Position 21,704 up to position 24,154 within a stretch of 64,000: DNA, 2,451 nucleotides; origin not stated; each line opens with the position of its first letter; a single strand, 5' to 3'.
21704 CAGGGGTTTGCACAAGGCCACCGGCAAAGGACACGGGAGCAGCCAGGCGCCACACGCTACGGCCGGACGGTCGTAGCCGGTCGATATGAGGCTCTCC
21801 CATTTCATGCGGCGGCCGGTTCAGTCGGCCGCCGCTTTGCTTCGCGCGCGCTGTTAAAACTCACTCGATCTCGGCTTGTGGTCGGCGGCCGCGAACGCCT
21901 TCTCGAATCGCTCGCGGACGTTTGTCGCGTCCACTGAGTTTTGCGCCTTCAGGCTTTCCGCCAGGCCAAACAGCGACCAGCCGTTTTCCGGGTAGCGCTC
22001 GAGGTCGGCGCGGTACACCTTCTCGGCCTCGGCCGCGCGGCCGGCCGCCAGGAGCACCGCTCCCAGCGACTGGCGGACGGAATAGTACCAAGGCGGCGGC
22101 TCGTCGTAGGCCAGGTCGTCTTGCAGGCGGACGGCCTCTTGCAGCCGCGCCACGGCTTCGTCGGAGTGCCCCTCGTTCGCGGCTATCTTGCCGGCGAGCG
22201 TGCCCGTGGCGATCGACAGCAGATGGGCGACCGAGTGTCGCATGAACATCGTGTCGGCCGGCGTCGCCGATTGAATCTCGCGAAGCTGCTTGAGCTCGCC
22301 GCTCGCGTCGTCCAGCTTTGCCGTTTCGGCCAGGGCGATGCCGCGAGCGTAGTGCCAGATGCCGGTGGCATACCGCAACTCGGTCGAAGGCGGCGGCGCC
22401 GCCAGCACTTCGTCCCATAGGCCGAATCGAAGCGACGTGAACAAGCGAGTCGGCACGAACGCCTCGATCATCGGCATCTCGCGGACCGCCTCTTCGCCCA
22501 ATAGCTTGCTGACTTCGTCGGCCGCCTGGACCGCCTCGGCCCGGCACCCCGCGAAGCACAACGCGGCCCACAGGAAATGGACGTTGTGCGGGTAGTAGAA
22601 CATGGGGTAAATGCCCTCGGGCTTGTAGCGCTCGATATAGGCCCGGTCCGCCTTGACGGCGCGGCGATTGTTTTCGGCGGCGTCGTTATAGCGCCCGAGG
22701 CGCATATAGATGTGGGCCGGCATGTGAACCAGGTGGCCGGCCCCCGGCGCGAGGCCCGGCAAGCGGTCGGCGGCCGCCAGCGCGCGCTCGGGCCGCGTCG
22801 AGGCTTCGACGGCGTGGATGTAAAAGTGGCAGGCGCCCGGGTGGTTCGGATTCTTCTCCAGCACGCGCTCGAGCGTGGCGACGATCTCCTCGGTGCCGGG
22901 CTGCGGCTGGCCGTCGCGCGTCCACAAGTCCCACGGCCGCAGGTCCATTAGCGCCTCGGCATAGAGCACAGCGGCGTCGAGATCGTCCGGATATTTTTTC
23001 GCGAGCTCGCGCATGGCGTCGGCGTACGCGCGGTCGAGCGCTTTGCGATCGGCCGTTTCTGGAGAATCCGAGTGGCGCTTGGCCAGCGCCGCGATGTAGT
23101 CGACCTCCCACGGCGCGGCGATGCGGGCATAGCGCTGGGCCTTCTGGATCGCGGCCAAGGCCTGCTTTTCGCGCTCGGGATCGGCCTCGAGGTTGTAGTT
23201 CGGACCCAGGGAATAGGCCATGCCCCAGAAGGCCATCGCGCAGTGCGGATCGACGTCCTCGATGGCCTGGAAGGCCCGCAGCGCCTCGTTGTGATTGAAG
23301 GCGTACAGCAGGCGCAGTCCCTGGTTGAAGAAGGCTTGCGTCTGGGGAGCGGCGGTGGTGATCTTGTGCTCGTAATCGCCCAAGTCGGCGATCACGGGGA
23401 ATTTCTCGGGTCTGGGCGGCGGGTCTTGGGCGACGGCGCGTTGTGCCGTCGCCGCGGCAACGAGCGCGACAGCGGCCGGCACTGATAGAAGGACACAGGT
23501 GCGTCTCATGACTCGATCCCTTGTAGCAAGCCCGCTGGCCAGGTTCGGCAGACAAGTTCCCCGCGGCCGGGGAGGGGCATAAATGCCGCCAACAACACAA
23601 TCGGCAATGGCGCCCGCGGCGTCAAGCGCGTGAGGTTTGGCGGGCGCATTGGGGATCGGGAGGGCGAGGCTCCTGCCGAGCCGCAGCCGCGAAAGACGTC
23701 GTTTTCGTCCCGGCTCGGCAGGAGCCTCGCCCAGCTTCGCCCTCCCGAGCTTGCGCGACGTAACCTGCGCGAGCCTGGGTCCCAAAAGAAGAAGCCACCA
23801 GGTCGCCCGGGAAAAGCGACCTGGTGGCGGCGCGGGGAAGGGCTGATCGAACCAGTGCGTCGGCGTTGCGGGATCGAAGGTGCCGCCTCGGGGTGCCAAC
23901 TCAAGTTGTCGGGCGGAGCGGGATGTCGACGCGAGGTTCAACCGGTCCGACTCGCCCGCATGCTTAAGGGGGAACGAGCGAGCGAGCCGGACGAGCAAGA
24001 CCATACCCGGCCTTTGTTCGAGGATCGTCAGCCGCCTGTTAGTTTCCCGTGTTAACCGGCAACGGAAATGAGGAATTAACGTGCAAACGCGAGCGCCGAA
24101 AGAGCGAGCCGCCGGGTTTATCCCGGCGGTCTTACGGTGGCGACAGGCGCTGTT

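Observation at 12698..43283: Six copies of a 157-bp MITE-like element with CAGGGCC termini and 10-11 bp target-site duplications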

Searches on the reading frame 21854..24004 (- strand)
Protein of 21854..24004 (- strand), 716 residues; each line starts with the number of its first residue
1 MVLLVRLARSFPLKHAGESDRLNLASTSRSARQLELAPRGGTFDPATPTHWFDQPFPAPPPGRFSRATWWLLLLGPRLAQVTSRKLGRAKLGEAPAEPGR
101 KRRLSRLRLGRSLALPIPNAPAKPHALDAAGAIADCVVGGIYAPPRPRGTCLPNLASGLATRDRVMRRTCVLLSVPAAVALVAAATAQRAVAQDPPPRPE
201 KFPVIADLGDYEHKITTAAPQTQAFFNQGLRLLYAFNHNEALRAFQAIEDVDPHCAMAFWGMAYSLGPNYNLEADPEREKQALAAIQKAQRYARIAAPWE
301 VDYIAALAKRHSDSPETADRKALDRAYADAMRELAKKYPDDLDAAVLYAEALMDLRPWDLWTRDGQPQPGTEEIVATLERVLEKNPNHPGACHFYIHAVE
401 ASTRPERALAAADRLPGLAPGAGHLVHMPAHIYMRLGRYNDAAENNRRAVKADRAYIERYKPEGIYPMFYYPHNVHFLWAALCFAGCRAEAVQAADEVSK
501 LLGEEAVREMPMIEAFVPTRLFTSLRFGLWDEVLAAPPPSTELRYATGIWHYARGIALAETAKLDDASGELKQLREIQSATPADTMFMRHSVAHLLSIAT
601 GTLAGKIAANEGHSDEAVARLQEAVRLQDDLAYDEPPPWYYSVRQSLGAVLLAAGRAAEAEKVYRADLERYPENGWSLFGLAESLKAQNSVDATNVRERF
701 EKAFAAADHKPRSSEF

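Call 11: find_encoding_contigs(protein=window:21854-24004:-, flank=10000, max_places=6)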
Protein window:21854-24004:- (716 aa): no gene with exactly this product is on record in the collection.

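Call 12: search_protein_families(library=ncbifam, proteins=[window:21854-24004:-])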
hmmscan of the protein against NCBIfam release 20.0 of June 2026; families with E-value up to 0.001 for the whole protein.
window:21854-24004:- (716 aa): 2 families
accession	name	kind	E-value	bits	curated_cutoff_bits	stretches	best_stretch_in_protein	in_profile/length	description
NF040959.1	MamA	equivalog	0.00082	18.9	200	0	371-453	53-135/204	magnetosome protein MamA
TIGR02917.1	PEP_TPR_lipo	equivalog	0.00094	17.2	312.2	0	647-692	742-787/899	XrtA/PEP-CTERM system TPR-repeat protein PrsT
